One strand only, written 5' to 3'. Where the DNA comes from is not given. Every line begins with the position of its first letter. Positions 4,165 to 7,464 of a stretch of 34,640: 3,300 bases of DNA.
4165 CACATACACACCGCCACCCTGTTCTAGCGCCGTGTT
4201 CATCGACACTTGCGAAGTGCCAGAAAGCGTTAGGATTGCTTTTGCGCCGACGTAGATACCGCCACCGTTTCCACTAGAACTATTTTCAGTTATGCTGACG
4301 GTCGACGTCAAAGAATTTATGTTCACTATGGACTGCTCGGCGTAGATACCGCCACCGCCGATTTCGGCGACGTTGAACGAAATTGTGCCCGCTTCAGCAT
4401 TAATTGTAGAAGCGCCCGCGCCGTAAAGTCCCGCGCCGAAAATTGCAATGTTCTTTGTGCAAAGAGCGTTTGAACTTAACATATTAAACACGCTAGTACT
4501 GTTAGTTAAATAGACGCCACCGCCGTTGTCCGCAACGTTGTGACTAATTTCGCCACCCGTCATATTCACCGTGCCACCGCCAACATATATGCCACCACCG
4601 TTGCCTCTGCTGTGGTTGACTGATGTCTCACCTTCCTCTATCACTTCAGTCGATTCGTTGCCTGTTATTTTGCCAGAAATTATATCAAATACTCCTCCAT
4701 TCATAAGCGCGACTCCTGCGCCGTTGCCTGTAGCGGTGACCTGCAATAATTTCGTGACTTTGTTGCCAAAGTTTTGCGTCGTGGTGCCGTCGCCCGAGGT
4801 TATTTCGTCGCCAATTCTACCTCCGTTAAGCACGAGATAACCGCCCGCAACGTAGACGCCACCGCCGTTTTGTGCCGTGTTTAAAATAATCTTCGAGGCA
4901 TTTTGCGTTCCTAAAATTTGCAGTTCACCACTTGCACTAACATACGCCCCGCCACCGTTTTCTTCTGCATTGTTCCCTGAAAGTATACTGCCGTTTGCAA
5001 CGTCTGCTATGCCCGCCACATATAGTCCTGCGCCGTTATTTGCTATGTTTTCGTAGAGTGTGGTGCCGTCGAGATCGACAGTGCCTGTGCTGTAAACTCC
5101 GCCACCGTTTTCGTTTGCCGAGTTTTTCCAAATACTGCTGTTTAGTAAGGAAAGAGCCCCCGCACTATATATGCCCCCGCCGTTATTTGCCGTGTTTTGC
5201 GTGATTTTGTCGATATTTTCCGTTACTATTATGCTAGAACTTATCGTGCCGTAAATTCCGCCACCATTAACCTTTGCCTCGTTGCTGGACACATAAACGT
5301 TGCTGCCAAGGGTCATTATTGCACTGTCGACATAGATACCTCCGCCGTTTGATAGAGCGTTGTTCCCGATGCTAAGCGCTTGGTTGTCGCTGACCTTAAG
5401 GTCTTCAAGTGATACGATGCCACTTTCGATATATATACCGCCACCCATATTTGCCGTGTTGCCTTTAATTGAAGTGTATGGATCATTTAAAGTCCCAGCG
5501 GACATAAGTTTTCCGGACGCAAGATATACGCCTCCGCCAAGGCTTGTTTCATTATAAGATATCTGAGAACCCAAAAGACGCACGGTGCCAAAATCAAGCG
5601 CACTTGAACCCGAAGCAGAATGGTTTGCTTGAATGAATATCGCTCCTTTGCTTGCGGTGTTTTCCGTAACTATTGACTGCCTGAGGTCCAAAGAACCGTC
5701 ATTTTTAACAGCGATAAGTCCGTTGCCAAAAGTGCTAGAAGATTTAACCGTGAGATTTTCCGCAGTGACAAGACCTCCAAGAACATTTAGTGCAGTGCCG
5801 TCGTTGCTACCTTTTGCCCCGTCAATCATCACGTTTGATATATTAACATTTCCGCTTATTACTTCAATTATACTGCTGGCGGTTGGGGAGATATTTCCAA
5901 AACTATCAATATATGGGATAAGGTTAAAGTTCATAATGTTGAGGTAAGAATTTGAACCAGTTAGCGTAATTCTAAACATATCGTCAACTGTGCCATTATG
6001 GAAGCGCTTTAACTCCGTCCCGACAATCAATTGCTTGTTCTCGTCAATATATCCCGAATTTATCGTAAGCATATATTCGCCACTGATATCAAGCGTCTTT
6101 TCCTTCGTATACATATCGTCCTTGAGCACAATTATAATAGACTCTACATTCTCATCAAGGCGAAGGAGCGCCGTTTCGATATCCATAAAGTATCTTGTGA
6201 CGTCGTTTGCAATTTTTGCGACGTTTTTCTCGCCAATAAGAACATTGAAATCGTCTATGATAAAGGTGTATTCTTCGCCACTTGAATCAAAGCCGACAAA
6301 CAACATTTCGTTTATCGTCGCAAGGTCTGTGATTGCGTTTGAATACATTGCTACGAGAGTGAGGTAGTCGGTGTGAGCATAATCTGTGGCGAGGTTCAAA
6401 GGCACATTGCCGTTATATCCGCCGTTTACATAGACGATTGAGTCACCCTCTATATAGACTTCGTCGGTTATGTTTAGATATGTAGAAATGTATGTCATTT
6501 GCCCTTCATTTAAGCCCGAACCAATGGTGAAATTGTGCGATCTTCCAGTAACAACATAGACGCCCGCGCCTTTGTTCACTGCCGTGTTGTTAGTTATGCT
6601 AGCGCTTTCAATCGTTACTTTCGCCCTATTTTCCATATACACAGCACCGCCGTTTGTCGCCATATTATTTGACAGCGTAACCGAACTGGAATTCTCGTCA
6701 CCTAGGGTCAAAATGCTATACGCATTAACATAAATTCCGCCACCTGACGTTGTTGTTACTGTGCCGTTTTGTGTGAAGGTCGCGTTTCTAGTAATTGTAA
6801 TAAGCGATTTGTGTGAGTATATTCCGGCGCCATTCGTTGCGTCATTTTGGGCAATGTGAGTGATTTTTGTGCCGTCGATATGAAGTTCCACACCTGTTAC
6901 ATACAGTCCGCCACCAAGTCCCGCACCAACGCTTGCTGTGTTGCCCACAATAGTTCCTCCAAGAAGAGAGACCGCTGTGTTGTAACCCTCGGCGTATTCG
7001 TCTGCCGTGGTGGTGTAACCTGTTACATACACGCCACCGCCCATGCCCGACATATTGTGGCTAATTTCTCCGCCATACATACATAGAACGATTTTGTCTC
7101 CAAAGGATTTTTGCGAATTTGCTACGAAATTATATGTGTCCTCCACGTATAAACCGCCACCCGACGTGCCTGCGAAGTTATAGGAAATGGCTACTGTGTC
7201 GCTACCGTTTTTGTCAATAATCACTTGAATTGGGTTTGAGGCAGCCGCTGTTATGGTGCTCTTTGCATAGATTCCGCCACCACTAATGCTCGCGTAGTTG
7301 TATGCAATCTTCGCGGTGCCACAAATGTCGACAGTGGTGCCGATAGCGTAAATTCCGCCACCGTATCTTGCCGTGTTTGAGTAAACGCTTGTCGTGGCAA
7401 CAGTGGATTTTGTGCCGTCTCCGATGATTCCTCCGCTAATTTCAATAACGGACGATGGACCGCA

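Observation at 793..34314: A 33.5-kb single ORF encodes an 11,173-aa mosaic surface protein built from four different adhesin repeat families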

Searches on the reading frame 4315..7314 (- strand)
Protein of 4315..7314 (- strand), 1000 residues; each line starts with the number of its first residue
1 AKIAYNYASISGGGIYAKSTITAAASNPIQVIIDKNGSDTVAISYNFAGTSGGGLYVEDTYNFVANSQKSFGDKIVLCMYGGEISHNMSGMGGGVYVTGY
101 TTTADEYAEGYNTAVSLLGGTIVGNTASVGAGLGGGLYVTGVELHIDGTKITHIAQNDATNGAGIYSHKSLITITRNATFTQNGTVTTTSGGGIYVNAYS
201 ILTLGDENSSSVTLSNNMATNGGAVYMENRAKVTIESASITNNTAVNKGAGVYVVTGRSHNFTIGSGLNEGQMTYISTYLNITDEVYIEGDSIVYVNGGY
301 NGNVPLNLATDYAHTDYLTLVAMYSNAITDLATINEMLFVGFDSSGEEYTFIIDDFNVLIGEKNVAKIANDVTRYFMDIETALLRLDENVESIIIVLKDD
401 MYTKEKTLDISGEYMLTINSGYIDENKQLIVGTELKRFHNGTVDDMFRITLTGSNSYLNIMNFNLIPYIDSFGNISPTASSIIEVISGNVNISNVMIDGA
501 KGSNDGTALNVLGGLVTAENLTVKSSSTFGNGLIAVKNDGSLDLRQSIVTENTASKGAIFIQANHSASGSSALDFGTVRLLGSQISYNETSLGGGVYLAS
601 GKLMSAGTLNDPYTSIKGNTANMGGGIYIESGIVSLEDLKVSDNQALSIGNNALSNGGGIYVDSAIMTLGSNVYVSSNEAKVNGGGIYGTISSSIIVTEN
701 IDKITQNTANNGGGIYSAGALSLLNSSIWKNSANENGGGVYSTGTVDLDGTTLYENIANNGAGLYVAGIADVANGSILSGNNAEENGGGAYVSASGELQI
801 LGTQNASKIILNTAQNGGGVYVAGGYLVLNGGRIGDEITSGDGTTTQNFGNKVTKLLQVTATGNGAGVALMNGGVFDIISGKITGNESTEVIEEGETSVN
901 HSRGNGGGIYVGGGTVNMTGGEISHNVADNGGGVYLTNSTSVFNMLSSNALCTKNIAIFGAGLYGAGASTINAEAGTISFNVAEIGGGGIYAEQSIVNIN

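Call 8: search_protein_families(library=pfam, proteins=[window:4315-7314:-], max_evalue=0.01)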
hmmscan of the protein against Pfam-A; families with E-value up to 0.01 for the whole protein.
window:4315-7314:- (1000 aa): 1 family
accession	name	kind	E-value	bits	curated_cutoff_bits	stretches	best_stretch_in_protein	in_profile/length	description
PF02415.23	Chlam_PMP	-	0.00032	21.1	20.6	0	211-226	1-17/19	Chlamydia polymorphic membrane protein (Chlamydia_PMP) repeat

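Call 77: search_protein_families(library=ncbifam, proteins=[window:4315-7314:-], max_evalue=0.01)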
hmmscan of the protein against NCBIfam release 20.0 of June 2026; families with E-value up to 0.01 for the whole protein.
window:4315-7314:- (1000 aa): 2 families
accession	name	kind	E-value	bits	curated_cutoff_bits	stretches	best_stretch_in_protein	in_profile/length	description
TIGR01376.1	POMP_repeat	repeat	1.1e-05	25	15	0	730-748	9-27/28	polymorphic outer membrane protein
NF033074.0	AAC_6p_Ib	exception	0.0083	15.8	400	0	122-196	102-170/184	AAC(6')-Ib family aminoglycoside 6'-N-acetyltransferase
